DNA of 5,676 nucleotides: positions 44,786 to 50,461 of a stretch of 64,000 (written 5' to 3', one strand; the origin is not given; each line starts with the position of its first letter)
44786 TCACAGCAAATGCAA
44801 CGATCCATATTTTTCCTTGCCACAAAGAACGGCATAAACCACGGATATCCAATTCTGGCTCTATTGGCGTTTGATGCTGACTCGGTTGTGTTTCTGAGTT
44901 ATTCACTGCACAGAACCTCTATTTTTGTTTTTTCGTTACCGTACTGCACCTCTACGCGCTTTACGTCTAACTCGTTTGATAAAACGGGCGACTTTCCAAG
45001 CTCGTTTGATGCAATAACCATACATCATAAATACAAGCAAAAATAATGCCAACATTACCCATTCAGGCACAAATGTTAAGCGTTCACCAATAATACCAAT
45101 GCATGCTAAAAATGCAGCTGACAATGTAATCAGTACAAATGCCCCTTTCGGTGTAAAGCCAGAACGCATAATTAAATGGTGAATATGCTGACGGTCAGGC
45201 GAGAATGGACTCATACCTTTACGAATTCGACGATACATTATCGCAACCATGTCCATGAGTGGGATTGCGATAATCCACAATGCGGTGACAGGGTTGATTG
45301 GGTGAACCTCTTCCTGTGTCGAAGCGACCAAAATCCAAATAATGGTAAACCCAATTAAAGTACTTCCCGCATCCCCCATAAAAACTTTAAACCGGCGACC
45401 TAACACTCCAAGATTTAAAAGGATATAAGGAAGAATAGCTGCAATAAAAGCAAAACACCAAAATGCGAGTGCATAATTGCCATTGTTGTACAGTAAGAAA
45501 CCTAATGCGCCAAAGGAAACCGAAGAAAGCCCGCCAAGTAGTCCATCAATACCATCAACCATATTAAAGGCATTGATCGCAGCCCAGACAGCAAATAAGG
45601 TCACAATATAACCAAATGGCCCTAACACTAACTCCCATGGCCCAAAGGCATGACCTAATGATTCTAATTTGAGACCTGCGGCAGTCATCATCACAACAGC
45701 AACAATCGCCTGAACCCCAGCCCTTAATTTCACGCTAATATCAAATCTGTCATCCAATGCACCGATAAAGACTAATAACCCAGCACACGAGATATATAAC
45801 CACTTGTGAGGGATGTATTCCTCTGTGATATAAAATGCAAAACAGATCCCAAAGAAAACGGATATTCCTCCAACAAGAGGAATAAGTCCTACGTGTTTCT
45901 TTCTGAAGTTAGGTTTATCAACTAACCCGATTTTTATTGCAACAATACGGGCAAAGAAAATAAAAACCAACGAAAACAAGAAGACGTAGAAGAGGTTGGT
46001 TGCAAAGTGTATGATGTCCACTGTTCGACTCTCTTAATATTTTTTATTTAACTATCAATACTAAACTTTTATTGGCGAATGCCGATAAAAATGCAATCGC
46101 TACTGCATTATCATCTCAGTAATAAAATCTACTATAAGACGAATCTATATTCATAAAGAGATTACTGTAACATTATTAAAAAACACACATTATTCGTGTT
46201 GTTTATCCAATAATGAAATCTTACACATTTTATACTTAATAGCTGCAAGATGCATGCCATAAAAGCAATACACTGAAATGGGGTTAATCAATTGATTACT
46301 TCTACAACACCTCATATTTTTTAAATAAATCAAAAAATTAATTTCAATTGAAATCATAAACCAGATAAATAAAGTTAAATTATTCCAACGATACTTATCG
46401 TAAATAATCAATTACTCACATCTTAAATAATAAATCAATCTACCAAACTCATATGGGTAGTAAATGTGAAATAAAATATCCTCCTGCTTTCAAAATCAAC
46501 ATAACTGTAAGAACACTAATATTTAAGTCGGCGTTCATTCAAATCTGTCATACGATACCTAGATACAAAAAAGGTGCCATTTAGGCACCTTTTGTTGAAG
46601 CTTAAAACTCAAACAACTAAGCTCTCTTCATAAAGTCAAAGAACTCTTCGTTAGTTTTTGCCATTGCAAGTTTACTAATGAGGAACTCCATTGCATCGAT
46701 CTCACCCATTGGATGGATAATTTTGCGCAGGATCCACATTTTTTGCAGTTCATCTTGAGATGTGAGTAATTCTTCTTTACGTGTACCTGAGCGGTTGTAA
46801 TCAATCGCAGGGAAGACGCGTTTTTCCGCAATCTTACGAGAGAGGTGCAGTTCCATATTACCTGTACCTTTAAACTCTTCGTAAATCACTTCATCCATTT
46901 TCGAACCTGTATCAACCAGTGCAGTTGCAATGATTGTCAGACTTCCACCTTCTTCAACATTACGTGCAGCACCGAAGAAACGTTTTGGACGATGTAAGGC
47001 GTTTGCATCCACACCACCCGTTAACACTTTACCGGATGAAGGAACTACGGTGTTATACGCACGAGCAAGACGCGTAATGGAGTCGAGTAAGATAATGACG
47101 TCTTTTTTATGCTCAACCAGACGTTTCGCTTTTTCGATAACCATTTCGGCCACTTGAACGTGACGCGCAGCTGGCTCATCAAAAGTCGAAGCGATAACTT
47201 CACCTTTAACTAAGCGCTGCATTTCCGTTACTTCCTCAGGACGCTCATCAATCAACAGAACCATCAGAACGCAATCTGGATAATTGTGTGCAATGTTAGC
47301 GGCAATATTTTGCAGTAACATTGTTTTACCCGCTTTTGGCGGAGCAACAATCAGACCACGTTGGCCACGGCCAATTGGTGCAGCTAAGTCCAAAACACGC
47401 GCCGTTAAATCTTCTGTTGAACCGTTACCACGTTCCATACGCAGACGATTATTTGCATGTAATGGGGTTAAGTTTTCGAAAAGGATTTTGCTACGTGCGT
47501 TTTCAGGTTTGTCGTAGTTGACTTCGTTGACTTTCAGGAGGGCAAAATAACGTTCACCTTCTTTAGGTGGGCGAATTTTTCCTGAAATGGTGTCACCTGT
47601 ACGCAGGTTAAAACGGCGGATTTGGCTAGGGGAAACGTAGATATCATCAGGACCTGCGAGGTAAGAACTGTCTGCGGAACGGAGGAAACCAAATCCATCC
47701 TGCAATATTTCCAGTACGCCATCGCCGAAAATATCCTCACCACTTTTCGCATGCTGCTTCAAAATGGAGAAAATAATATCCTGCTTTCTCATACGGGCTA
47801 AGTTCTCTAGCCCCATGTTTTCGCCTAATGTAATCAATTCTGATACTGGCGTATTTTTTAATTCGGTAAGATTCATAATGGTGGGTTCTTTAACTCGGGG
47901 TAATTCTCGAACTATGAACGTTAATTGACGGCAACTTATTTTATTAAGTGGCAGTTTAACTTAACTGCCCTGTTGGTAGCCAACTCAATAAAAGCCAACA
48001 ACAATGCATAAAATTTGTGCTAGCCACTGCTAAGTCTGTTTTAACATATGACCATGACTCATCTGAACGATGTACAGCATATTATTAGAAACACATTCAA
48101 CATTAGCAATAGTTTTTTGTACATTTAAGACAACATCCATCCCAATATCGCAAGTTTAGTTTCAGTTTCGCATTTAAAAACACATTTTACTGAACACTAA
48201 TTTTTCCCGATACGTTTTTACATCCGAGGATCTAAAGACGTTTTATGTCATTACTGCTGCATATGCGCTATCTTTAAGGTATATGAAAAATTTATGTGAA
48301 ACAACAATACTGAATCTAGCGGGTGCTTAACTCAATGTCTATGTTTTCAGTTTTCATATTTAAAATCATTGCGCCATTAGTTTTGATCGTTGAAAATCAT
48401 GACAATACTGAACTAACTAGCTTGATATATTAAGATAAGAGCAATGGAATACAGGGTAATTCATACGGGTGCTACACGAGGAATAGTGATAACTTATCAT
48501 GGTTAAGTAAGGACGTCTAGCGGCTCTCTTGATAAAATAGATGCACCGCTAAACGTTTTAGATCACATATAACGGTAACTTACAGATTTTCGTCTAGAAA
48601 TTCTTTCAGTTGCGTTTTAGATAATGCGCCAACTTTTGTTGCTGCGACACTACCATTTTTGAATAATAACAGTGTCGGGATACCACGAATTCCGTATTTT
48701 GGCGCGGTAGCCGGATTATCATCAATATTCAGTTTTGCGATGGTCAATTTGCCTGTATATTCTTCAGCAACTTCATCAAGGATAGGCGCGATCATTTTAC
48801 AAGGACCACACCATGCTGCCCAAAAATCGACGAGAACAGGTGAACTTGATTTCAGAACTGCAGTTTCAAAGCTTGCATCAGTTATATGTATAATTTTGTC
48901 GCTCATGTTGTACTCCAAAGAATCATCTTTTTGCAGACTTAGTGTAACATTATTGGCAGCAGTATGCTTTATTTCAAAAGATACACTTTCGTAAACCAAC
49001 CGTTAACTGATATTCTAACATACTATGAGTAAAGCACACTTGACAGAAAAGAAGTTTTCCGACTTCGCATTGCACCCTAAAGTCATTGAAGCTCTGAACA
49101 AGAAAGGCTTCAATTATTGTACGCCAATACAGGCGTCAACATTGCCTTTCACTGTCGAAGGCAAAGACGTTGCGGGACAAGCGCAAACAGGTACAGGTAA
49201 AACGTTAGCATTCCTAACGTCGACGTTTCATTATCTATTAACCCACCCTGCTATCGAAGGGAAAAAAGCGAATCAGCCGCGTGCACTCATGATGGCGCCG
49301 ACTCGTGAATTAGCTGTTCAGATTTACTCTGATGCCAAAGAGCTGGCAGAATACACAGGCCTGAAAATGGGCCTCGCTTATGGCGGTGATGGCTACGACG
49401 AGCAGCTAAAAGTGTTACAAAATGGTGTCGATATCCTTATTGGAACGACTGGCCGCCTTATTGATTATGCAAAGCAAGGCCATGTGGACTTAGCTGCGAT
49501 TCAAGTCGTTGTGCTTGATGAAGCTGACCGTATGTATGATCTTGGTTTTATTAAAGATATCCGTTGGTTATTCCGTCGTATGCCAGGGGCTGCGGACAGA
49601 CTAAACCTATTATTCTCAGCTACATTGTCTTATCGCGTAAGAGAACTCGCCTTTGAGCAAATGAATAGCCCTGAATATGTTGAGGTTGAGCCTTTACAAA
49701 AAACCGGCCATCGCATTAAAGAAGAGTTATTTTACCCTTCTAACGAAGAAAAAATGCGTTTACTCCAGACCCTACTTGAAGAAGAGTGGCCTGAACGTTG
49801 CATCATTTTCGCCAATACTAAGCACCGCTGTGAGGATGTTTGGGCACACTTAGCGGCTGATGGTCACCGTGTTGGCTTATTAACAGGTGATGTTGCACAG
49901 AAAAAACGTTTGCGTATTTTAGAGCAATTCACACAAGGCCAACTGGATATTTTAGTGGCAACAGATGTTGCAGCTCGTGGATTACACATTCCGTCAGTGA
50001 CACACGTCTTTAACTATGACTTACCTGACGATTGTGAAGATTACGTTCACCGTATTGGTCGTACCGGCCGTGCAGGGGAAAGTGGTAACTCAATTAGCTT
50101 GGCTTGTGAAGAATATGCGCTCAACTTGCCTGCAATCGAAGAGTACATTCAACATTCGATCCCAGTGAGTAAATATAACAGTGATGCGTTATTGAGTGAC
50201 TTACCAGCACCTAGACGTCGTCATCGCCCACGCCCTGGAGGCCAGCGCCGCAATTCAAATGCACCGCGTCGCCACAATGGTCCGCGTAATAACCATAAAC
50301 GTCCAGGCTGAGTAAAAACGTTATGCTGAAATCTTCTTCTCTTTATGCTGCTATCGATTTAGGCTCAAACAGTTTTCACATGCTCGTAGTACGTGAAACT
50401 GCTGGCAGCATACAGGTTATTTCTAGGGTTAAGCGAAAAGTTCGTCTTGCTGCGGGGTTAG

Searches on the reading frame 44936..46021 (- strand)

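Call 75: search_protein_families(library=pfam, proteins=[window:44936-46021:-], max_evalue=0.00001)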
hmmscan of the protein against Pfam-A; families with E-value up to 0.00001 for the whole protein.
window:44936-46021:- (361 aa): 1 family
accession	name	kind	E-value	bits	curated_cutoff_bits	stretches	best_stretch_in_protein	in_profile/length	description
PF00953.26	Glycos_transf_4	-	1.9e-30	106.4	27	1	76-234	4-159/160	Glycosyl transferase family 4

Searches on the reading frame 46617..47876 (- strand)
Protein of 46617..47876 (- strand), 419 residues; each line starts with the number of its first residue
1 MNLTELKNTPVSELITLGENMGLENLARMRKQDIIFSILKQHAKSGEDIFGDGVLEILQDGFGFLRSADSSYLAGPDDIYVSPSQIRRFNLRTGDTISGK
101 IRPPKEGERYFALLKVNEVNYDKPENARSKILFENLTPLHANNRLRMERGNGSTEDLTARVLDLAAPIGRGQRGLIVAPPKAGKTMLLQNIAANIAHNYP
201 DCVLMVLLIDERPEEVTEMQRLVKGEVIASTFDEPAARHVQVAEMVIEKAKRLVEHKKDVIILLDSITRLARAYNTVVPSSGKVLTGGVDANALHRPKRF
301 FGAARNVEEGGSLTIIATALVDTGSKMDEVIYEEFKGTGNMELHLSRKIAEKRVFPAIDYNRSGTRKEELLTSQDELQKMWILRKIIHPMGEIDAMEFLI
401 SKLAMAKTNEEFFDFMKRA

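Call 75: search_protein_families(library=pfam, proteins=[window:46617-47876:-], max_evalue=0.00001)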
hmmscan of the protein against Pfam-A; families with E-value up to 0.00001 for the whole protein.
window:46617-47876:- (419 aa): 3 families
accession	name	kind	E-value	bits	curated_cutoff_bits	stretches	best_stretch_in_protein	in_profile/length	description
PF07497.18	Rho_RNA_bind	-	1.5e-34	118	27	1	52-125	2-73/73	Rho termination factor, RNA-binding domain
PF00006.31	ATP-synt_ab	-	4.8e-28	98.7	29.5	1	160-363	3-211/213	ATP synthase alpha/beta family, nucleotide-binding domain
PF07498.18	Rho_N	-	5.9e-16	58.6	24.9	1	5-47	1-43/43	Rho termination factor, N-terminal domain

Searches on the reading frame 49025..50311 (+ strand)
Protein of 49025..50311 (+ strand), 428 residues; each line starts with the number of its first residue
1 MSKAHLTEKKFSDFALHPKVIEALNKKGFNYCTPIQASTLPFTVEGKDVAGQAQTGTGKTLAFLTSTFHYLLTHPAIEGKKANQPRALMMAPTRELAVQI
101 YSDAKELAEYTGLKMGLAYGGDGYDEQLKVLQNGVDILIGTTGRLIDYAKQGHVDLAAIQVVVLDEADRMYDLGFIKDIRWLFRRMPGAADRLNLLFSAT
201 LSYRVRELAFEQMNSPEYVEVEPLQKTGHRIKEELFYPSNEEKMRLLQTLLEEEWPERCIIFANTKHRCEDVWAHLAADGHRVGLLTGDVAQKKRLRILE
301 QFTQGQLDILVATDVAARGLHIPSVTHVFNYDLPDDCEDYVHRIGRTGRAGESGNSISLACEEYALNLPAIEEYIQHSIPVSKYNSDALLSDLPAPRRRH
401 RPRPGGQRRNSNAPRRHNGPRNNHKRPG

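Call 75: search_protein_families(library=pfam, proteins=[window:49025-50311:+], max_evalue=0.00001)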
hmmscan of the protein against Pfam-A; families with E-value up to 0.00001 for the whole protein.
window:49025-50311:+ (428 aa): 2 families
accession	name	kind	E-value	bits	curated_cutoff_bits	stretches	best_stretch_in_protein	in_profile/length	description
PF00270.35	DEAD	-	5.3e-44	150.3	26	1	33-206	1-165/167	DEAD/DEAH box helicase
PF00271.37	Helicase_C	-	3.2e-32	111.5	23.5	1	242-351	1-110/110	Helicase conserved C-terminal domain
